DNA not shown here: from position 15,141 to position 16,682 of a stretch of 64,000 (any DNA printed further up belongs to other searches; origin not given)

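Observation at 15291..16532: Phage-encoded RtcB RNA ligase, a candidate counter-defence against tRNA- or RNA-cleaving host systems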

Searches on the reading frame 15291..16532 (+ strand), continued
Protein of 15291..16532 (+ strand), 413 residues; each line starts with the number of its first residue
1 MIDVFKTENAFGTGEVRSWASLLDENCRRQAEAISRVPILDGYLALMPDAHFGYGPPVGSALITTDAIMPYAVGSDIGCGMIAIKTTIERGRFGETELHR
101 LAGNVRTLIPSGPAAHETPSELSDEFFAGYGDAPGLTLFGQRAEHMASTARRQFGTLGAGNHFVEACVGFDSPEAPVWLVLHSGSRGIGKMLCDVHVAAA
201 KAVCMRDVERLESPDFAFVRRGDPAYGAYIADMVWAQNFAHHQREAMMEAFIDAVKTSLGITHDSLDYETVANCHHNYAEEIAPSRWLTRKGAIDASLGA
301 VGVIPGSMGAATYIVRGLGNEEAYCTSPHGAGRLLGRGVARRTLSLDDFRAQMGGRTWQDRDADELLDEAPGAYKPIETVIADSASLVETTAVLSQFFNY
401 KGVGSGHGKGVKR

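Call 47: find_related_loci(query=window:15291-16532:+, collection=genome_contigs, flank=5000)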
Query window:15291-16532:+ (413 aa) in genome_contigs; peptide patterns used: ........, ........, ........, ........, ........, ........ (x = any residue, [..] = any of these).
600 stretches matched a pattern (row limit reached: there are more); 488 encode a relative of the query (tblastn E <= 1e-3); the best 80 are kept; 80 distinct loci.
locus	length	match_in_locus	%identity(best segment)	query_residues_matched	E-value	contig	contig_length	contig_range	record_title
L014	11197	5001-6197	57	1-403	2e-143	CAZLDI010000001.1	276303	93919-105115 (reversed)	MAG TPA_asm: uncultured Dehalococcoidia bacterium isolate SRP119689_co1_231 genome assembly, contig: NODE_14_length_2763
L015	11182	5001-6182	57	1-403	2e-140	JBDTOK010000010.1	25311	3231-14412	MAG: Chloroflexota bacterium isolate cluster3_bin.172 NODE_6261_length_25311_cov_6.377811, whole genome shotgun sequence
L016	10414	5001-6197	54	1-403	4e-140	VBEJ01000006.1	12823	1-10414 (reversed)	MAG: Chloroflexi bacterium isolate CF_23 14_0903_16_40cm_scaffold_3439, whole genome shotgun sequence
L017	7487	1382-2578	55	1-403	3e-140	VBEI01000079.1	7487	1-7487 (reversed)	MAG: Chloroflexi bacterium isolate CF_22 14_0903_13_40cm_scaffold_27946, whole genome shotgun sequence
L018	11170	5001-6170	56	1-403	2e-132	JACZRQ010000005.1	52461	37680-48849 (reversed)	MAG: Chloroflexota bacterium isolate B103T1B8 B103T1B8_NODE839, whole genome shotgun sequence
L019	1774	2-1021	52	60-403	1e-113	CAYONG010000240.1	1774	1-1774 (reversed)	MAG TPA_asm: uncultured bacterium isolate binchicken_co165_111 genome assembly, contig: k141_2112239, whole genome shotg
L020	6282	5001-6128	44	18-403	7e-94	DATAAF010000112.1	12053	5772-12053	MAG TPA_asm: Acidimicrobiales bacterium isolate SMAG_U6665 k141_2529137, whole genome shotgun sequence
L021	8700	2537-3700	41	16-407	3e-86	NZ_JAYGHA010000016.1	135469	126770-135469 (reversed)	Anabaena sp. UHCC 0451 scaffold00016__length=135469, whole genome shotgun sequence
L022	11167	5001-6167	40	16-411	4e-85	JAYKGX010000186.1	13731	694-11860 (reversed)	MAG: Synechococcales cyanobacterium isolate 1279498 NODE_49076352, whole genome shotgun sequence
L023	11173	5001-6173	41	5-402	3e-85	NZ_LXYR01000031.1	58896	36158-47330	Phormidesmis priestleyi BC1401 Ga0079976_1031, whole genome shotgun sequence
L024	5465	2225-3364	41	16-402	2e-84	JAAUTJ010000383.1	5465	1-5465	MAG: Leptolyngbyaceae cyanobacterium SM1_3_5 NODE_7060_length_5465_cov_2.175347, whole genome shotgun sequence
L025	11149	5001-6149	42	16-405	2e-84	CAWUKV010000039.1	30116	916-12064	MAG: uncultured bacterium isolate SRR17458646_binner23_14_1705322974 genome assembly, contig: ERZ21854007.162, whole gen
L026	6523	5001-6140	41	16-402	1e-83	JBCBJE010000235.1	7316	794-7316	MAG: Cyanobacteria bacterium J06626_18 k141_433924_length_7316_cov_16.0000, whole genome shotgun sequence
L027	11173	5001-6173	41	5-402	9e-84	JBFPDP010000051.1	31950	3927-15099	Leptolyngbyaceae cyanobacterium UHCC 1019 NODE_51_length_31950_cov_130.141499, whole genome shotgun sequence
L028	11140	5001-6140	40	16-402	7e-84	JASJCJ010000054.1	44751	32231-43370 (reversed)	MAG: Calothrix sp. MO_167.B12 MO_167.c_742, whole genome shotgun sequence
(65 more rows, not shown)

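Call 72: predict_structure(alignment_id=A3)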
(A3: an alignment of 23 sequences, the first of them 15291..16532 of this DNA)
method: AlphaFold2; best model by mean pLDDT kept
length: 413 residues; sequences in the alignment: 23
mean_pLDDT: 81.8   pTM: 0.86
mean pLDDT of the five models: 81.8, 75.8, 74.0, 73.4, 72.8
residues with pLDDT >= 90: 160; 70-90: 173; 50-70: 67; < 50: 13
segments of 3 or more residues with pLDDT < 50: 405-413
pLDDT, mean of each block of 10 residues (from residue 1): 77 78 72 65 63 68 72 67 95 93 92 80 96 92 93 85 90 89 87 85 69 69 84 91 95 95 78 90 86 93 86 95 91 70 82 69 71 84 94 92 47 29
secondary structure, 60 per line:
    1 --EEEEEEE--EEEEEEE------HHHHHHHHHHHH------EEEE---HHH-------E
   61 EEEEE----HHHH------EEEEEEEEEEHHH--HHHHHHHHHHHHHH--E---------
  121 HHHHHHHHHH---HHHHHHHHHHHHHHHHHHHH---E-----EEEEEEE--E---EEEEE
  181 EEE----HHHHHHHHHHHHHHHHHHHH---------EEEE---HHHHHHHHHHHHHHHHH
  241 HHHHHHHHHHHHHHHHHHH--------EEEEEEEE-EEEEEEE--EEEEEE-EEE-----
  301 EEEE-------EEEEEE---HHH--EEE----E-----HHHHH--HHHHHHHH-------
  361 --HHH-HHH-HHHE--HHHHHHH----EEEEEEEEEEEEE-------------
elements in order: E3-9 E12-18 H25-36 E43-46 E60-65 H70-73 E80-89 H95-108 H121-130 H134-153 E163-169 E176-183 H188-207 E217-220 H224-259 E268-275 E277-283 E286-291 E293-295 E301-304 E312-317 E326-328 H339-343 H346-353 H377-383 E388-400

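Call 76: fold_search(model_id=the predicted structure, library=pdb)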
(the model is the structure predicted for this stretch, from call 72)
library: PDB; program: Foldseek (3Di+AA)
matches with E <= 10: 442; with E <= 0.001: 16
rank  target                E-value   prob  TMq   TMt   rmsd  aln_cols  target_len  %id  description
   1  8odo_A                7.6e-22  1.00  0.75  0.62   5.5       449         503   24  Structure of human guanylylated RTCB in complex with Archease (released 2024-03-27)
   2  1uc2_A                1.7e-21  1.00  0.74  0.65   7.2       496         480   22  Hypothetical Extein Protein of PH1602 from Pyrococcus horikoshii (released 2004-05-04)
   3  8odp_C                2.3e-21  1.00  0.72  0.60   5.7       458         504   22  Structure of human RTCB with GMPCPP in complex with Archease (released 2024-03-27)
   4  4dwq_A                4.6e-21  1.00  0.73  0.64   6.7       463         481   24  RNA ligase RtcB-GMP/Mn(2+) complex (released 2012-09-05)
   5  8odp_A                5.8e-21  1.00  0.73  0.60   5.7       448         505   23  Structure of human RTCB with GMPCPP in complex with Archease (released 2024-03-27)
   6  4dwr_A                6.8e-21  1.00  0.73  0.63   5.9       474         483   23  RNA ligase RtcB/Mn2+ complex (released 2012-09-05)
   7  4dwr_C                9.5e-21  1.00  0.73  0.64   5.7       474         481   22  RNA ligase RtcB/Mn2+ complex (released 2012-09-05)
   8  4dwr_B                1.8e-20  1.00  0.72  0.62   6.7       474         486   22  RNA ligase RtcB/Mn2+ complex (released 2012-09-05)
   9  7p3b_A                2.5e-19  1.00  0.68  0.58   6.7       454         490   21  Human RNA ligase RTCB in complex with GMP and Co(II) (released 2021-12-22)
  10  7p3b_B                4.1e-19  1.00  0.70  0.59   6.8       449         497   23  Human RNA ligase RTCB in complex with GMP and Co(II) (released 2021-12-22)
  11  8orj_A                5.4e-18  1.00  0.65  0.58   5.8       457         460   19  Cryo-EM structure of human tRNA ligase RTCB in complex with human PYROXD1. (released 2024-10-30)
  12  8btt_B                3.7e-17  1.00  0.63  0.55   7.8       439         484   22  Structure of human RTCB (released 2023-12-13)
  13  9i8v_C                9.0e-17  1.00  0.64  0.58   6.1       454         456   18  Cryo-EM structure of the Danio rerio tRNA ligase complex (released 2025-04-23)
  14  8btt_A                1.3e-16  1.00  0.63  0.54   7.6       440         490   22  Structure of human RTCB (released 2023-12-13)
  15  2epg_A                1.7e-16  1.00  0.63  0.59   7.1       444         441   22  Crystal structure of TTHA1785 (released 2007-10-02)
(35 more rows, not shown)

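Call 84: find_encoding_contigs(protein=P0033, flank=10000, max_places=1)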
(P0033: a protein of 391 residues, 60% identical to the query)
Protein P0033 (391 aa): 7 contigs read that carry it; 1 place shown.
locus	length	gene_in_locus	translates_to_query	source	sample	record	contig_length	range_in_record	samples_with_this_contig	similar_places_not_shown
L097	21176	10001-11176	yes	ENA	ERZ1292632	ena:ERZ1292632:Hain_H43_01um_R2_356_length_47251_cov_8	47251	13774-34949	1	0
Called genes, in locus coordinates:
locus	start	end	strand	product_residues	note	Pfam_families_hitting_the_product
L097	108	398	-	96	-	-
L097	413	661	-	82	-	-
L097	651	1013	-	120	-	-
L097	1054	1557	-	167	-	-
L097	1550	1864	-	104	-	-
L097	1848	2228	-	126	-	-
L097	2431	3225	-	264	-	PF00574:CLP_protease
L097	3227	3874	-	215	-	-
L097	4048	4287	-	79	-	-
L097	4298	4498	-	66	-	-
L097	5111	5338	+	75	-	PF17463:GP79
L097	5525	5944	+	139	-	-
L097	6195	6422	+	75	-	-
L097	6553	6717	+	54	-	-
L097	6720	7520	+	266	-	-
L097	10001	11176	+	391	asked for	PF01139:RtcB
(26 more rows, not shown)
